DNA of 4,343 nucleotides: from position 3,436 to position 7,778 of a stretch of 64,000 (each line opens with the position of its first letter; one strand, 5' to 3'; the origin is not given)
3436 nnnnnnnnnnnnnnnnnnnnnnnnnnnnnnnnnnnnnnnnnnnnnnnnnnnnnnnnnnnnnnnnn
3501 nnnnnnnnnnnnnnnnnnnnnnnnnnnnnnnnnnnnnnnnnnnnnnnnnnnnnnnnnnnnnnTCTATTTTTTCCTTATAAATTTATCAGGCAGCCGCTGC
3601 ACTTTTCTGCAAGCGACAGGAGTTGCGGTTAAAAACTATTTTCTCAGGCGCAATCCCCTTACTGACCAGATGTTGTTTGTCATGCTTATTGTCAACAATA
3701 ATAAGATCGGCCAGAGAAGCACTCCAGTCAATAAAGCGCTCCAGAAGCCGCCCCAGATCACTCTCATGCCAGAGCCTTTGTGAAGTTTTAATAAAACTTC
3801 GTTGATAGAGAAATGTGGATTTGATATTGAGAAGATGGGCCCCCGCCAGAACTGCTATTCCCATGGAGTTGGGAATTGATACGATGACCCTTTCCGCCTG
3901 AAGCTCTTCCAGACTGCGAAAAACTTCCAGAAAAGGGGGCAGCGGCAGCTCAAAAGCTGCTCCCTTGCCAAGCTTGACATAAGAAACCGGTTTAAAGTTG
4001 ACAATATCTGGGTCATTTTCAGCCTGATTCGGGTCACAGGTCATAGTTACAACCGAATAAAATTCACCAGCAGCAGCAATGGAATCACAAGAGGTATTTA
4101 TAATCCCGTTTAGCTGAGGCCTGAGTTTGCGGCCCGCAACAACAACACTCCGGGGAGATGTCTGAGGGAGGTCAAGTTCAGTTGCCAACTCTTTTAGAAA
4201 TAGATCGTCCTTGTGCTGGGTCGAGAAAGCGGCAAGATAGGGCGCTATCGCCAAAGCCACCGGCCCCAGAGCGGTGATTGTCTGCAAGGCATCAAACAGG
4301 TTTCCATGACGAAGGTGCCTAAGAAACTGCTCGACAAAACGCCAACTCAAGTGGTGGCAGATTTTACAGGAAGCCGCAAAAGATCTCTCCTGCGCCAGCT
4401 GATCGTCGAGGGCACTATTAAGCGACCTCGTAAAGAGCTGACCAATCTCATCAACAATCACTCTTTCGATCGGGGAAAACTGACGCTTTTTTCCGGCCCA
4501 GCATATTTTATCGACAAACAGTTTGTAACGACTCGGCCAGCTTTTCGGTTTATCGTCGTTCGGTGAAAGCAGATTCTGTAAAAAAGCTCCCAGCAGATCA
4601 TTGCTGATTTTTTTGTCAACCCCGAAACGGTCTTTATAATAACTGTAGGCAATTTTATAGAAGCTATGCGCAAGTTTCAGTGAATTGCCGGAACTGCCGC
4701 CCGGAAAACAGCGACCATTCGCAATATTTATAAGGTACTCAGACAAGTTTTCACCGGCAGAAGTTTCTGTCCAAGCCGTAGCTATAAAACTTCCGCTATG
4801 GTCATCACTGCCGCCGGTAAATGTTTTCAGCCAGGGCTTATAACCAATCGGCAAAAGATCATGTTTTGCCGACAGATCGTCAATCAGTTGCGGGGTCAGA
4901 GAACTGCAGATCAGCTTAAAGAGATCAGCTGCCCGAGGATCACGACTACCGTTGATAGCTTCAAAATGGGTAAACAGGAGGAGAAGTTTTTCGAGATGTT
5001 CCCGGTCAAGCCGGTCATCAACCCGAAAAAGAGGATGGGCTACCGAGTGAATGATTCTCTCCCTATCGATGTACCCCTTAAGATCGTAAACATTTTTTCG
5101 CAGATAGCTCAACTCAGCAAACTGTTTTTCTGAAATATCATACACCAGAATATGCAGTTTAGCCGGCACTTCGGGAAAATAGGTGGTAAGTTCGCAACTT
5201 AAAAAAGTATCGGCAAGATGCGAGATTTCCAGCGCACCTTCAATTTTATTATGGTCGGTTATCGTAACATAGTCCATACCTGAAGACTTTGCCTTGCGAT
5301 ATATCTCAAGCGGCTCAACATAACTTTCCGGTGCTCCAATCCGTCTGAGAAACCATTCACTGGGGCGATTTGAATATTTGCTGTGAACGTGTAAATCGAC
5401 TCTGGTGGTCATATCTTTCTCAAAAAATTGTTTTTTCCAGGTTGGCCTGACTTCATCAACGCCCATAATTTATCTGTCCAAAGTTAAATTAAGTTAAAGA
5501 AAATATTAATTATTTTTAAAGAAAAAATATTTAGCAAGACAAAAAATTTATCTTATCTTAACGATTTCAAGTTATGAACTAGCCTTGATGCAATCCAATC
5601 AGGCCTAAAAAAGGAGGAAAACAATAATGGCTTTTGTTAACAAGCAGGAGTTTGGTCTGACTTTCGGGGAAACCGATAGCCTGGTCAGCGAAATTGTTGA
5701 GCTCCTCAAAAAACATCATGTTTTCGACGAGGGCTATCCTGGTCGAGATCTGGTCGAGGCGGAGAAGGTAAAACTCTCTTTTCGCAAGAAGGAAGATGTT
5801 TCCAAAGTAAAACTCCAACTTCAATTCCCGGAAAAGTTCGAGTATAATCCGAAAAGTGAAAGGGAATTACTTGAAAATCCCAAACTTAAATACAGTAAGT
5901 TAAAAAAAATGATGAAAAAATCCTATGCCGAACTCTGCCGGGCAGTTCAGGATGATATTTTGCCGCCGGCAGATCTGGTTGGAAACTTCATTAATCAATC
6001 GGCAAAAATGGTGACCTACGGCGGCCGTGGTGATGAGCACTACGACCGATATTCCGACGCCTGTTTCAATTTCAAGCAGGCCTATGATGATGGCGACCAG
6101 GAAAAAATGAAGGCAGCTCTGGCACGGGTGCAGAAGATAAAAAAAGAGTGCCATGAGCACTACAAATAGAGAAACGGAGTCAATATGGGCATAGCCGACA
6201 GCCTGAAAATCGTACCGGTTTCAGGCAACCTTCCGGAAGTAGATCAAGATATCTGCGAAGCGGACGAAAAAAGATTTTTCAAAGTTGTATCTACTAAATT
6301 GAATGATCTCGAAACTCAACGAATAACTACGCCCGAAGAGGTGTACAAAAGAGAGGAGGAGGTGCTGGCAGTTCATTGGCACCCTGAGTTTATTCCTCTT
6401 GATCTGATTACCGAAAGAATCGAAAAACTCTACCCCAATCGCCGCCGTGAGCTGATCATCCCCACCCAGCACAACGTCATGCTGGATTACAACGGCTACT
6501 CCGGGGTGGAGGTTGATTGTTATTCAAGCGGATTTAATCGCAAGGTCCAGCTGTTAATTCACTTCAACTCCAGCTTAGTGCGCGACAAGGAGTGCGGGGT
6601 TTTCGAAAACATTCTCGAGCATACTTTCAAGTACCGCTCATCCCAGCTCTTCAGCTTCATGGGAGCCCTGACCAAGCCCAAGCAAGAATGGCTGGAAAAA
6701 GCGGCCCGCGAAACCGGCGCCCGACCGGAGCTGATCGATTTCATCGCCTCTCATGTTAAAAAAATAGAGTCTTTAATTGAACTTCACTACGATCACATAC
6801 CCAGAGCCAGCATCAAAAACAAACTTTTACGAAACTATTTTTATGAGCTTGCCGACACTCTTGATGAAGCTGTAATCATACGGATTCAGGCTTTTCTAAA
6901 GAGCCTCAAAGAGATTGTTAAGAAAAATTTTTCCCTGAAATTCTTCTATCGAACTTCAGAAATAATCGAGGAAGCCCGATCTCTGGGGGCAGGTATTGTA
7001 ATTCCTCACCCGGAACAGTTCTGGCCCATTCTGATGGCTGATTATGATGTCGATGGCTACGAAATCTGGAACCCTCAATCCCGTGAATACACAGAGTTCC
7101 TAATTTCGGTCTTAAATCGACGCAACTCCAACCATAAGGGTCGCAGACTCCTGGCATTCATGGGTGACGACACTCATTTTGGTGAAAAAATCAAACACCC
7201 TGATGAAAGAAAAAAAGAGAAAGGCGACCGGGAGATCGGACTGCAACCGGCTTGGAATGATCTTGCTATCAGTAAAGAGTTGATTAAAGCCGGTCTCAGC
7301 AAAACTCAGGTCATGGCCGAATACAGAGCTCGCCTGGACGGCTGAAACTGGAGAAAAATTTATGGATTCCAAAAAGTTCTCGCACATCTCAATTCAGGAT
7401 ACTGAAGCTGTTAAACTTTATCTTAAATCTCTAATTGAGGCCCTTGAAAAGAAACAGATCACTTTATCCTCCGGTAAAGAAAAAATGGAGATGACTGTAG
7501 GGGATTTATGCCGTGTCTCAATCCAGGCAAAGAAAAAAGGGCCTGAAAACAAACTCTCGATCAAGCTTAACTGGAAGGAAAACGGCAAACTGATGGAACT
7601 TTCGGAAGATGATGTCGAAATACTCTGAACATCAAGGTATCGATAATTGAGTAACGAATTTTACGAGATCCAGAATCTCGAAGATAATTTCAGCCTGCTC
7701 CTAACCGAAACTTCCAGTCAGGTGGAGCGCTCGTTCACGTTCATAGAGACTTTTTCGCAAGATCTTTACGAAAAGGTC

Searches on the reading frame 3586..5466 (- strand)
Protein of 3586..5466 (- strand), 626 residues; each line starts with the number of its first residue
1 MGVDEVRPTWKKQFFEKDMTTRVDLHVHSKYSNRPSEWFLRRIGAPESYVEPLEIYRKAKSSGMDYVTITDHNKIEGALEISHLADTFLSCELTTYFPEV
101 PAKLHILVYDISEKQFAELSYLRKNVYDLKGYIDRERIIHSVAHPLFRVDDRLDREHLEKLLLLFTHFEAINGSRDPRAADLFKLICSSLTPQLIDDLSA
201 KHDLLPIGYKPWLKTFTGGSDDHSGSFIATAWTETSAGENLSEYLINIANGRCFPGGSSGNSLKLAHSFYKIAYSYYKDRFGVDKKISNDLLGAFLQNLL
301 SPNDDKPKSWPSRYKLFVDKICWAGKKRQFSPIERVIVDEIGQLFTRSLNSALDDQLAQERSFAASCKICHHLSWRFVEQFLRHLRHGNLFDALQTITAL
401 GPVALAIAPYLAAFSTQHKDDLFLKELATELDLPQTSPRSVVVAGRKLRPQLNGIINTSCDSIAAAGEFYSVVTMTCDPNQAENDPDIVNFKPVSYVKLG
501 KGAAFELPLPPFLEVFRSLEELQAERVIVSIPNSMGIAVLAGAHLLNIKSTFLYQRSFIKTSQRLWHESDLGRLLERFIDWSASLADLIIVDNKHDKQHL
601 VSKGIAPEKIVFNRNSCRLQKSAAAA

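Call 7: search_protein_families(library=ncbifam, proteins=[window:3586-5466:-], max_evalue=0.01)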
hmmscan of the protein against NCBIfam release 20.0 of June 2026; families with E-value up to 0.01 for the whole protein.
window:3586-5466:- (626 aa): 2 families
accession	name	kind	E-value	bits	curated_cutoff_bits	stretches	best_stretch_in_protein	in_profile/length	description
NF038032.1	CehA_McbA_metalo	domain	0.00024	20.7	80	1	22-223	4-179/315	CehA/McbA family metallohydrolase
NF045780.1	TrlF_fam_ATP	equivalog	0.0003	19.6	350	1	22-83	7-62/944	TrlF family AAA-like ATPase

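Call 8: search_protein_families(library=pfam, proteins=[window:3586-5466:-], max_evalue=0.01)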
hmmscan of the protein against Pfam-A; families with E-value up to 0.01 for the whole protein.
window:3586-5466:- (626 aa): 2 families
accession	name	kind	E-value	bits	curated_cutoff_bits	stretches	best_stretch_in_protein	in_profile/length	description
PF13439.12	Glyco_transf_4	-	4.6e-06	27.2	28.5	1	464-611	16-160/170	Glycosyltransferase Family 4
PF02811.25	PHP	-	0.0014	19.4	26.4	1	24-85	1-50/164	PHP domain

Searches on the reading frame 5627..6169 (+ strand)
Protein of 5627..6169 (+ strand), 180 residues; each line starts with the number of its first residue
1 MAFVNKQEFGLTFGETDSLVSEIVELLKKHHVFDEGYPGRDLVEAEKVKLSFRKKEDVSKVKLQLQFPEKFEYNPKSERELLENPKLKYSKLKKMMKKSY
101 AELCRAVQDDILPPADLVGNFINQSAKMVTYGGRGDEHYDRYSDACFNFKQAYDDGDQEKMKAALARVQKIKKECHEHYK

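Call 7: search_protein_families(library=ncbifam, proteins=[window:5627-6169:+], max_evalue=0.01)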
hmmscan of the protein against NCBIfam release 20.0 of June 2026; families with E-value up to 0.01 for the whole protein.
window:5627-6169:+ (180 aa): 1 family
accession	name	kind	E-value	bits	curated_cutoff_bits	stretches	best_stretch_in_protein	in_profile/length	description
TIGR04358.1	XXXCH_domain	subfamily_domain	1.6e-25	89.4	40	1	89-177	1-89/90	GAK system XXXCH domain-containing protein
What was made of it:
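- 5627..6169 (+): GAK-system XXXCH-domain protein (180 aa), first gene of the cassette. TIGR04358 1.6e-25 (call 7)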

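Call 8: search_protein_families(library=pfam, proteins=[window:5627-6169:+], max_evalue=0.01)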
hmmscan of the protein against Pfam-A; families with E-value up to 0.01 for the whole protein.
window:5627-6169:+ (180 aa): 1 family
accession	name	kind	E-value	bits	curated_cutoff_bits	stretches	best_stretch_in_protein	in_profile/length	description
PF01322.25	Cytochrom_C_2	-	0.0022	19.3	26.5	0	139-180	80-121/121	Cytochrome C'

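Call 82: search_protein_families(library=padloc, proteins=[window:5627-6166:+], max_evalue=0.001)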
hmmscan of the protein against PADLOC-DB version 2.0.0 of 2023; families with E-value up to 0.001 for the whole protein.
window:5627-6166:+ (180 aa): 0 families

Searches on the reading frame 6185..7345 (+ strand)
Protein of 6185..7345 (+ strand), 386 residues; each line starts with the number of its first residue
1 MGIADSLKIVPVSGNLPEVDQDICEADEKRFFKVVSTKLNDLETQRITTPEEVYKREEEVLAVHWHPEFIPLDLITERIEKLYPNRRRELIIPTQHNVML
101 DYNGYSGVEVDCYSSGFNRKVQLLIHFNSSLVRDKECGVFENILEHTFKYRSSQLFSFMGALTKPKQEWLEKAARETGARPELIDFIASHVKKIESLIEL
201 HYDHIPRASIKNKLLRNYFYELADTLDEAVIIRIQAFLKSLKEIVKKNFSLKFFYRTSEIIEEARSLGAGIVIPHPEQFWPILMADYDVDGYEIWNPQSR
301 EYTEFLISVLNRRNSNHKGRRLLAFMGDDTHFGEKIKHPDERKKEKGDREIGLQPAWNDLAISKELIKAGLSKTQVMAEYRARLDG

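Call 7: search_protein_families(library=ncbifam, proteins=[window:6185-7345:+], max_evalue=0.01)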
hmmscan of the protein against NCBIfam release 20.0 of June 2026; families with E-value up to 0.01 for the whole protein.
window:6185-7345:+ (386 aa): 0 families

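Call 8: search_protein_families(library=pfam, proteins=[window:6185-7345:+], max_evalue=0.01)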
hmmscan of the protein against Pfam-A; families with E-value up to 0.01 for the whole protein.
window:6185-7345:+ (386 aa): 0 families

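Call 49: search_protein_families(library=pfam, alignment_id=A2, max_evalue=10)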
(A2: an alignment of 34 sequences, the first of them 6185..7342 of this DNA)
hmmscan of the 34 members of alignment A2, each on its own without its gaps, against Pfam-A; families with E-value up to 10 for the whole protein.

A. member 1, window:6185-7342:+ (386 aa): 1 family
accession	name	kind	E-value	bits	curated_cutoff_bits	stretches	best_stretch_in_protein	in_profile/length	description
PF16173.10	DUF4874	-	0.17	11.9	30.1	0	223-289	44-109/159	Domain of unknown function (DUF4874)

B. families by the number of members that match (of 34 scanned): 19 families
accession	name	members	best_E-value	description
PF14860.11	DrrA_P4M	2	0.18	DrrA phosphatidylinositol 4-phosphate binding domain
PF23931.1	Terminase_6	1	0.017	Terminase small subunit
PF03127.19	GAT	1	0.033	GAT domain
PF12487.13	DUF3703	1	0.038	Protein of unknown function (DUF3703)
PF05755.17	REF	1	0.045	Rubber elongation factor protein (REF)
PF23771.1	DUF7168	1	0.047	Domain of unknown function (DUF7168)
PF12323.14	HTH_OrfB_IS605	1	0.054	Helix-turn-helix domain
PF04437.19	RINT1_TIP1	1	0.062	RINT-1/TIP-1 family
PF01991.23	vATP-synt_E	1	0.078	ATP synthase (E/31 kDa) subunit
PF25149.1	DUF7825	1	0.092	Domain of unknown function (DUF7825)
PF10809.13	DUF2732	1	0.11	Protein of unknown function (DUF2732)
PF23892.1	Ig_CycH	1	0.12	Cytochrome c-type biogenesis protein H Ig-like domain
PF10539.14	Dev_Cell_Death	1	0.14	Development and cell death domain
PF12022.14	COG2_C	1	0.14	COG complex component, COG2, C-terminal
PF16173.10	DUF4874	1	0.17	Domain of unknown function (DUF4874)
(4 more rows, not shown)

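Call 50: search_solved_structures(query=A2, max_evalue=10, show_alignments=2)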
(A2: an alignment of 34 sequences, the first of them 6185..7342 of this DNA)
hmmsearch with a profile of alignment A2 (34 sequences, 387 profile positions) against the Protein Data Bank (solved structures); distinct sequences matched with E-value up to 10: 0.
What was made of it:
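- Tried and rejected: Pfam at E<=10 on 34 homologues of the 386-aa neighbour, plus a PDB profile search: nothing found (calls 49, 50).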

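Call 57: find_homologous_proteins(query=window:6185-7342:+, max_evalue=0.00001)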
Query window:6185-7342:+ (386 aa): 1620 proteins with E <= 0.00001 among 7000 candidates; the best 120 are listed.
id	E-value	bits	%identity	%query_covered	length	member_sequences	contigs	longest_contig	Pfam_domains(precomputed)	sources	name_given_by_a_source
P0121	2.4e-250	848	96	100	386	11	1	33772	-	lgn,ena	-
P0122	2.6e-177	608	71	100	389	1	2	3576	-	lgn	-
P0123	3.5e-171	587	70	97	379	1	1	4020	-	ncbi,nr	ncbi:MAG: hypothetical protein JXR89_07940 [Deltaproteobacteria bacterium]|nr:hypothetical protein [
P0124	3.6e-153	528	63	95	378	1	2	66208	-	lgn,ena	-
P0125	1.1e-151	523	63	94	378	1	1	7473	-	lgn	-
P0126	1.1e-149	517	63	95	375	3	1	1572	-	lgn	-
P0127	8.0e-147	507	60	96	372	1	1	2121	-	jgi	jgi:hypothetical protein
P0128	2.8e-145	502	59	97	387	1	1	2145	-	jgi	jgi:hypothetical protein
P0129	2.8e-145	502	58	96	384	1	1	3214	-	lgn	-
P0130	6.0e-145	501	58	99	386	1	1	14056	-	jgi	jgi:hypothetical protein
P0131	2.3e-144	499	58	96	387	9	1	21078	-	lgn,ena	-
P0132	8.2e-144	497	60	99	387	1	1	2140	-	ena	-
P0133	1.7e-143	496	60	99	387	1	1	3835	-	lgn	-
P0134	5.9e-143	495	59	99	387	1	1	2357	-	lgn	-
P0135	1.8e-142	493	58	100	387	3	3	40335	-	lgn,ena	-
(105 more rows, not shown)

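Call 70: predict_structure(alignment_id=A3)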
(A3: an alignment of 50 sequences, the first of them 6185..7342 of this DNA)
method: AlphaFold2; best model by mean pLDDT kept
length: 386 residues; sequences in the alignment: 50
mean_pLDDT: 90.5   pTM: 0.87
mean pLDDT of the five models: 90.5, 90.4, 89.9, 88.7, 88.6
residues with pLDDT >= 90: 294; 70-90: 71; 50-70: 10; < 50: 11
segments of 3 or more residues with pLDDT < 50: 1-11
pLDDT, mean of each block of 10 residues (from residue 1): 41 74 95 94 97 95 95 98 97 94 96 87 95 81 92 93 93 96 96 97 91 93 92 96 94 91 95 79 81 88 92 87 91 92 90 90 93 96 95
secondary structure, 60 per line:
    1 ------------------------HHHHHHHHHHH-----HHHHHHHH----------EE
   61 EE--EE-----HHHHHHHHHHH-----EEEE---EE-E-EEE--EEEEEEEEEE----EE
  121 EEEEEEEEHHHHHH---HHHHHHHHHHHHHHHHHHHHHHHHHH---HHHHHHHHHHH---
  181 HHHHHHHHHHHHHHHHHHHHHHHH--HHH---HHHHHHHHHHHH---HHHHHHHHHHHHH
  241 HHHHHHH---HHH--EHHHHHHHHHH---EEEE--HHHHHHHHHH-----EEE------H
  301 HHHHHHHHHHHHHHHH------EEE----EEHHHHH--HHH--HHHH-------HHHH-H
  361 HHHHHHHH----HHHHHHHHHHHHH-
elements in order: H25-35 H41-48 E59-62 H72-82 E88-91 E100-102 E105-114 E119-128 H129-134 H138-163 H167-177 H181-204 H213-224 H228-247 H257-266 E270-273 H276-285 E291-293 H300-316 E323-325 H332-336 H344-347 H355-358 H360-368 H373-385
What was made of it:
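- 6185..7345 (+): 386-aa PHP-fold metal-dependent phosphoesterase with a helical insert (no family model exists). AF2 pLDDT 90.5 (call 70).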

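Call 82: search_protein_families(library=padloc, proteins=[window:6185-7342:+], max_evalue=0.001)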
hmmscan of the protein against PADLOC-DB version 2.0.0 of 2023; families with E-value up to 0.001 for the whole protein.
window:6185-7342:+ (386 aa): 0 families

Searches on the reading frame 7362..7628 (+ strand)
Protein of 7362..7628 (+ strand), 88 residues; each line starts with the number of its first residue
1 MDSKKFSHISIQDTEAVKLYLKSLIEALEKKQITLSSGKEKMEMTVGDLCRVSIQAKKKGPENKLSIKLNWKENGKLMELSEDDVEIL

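Call 7: search_protein_families(library=ncbifam, proteins=[window:7362-7628:+], max_evalue=0.01)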
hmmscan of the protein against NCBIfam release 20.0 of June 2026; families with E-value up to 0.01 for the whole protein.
window:7362-7628:+ (88 aa): 1 family
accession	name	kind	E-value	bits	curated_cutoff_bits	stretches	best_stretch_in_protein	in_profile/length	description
TIGR04354.1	amphi-Trp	subfamily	5.2e-16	58.7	31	1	6-72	1-67/67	amphi-Trp domain-containing protein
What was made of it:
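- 7362..7628 (+): amphi-Trp protein (88 aa), whose stop codon lies 18 nt before the PhoU-APH start. TIGR04354 5.2e-16 (call 7).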

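Call 8: search_protein_families(library=pfam, proteins=[window:7362-7628:+], max_evalue=0.01)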
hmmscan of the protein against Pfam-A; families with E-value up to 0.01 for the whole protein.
window:7362-7628:+ (88 aa): 1 family
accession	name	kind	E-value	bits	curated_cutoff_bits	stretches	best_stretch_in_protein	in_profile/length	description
PF20068.4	Amphi-Trp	-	3.6e-07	30.6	27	1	6-77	7-84/93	Amphi-Trp domain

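Call 82: search_protein_families(library=padloc, proteins=[window:7362-7625:+], max_evalue=0.001)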
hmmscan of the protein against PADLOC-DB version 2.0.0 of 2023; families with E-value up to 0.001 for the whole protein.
window:7362-7625:+ (88 aa): 0 families
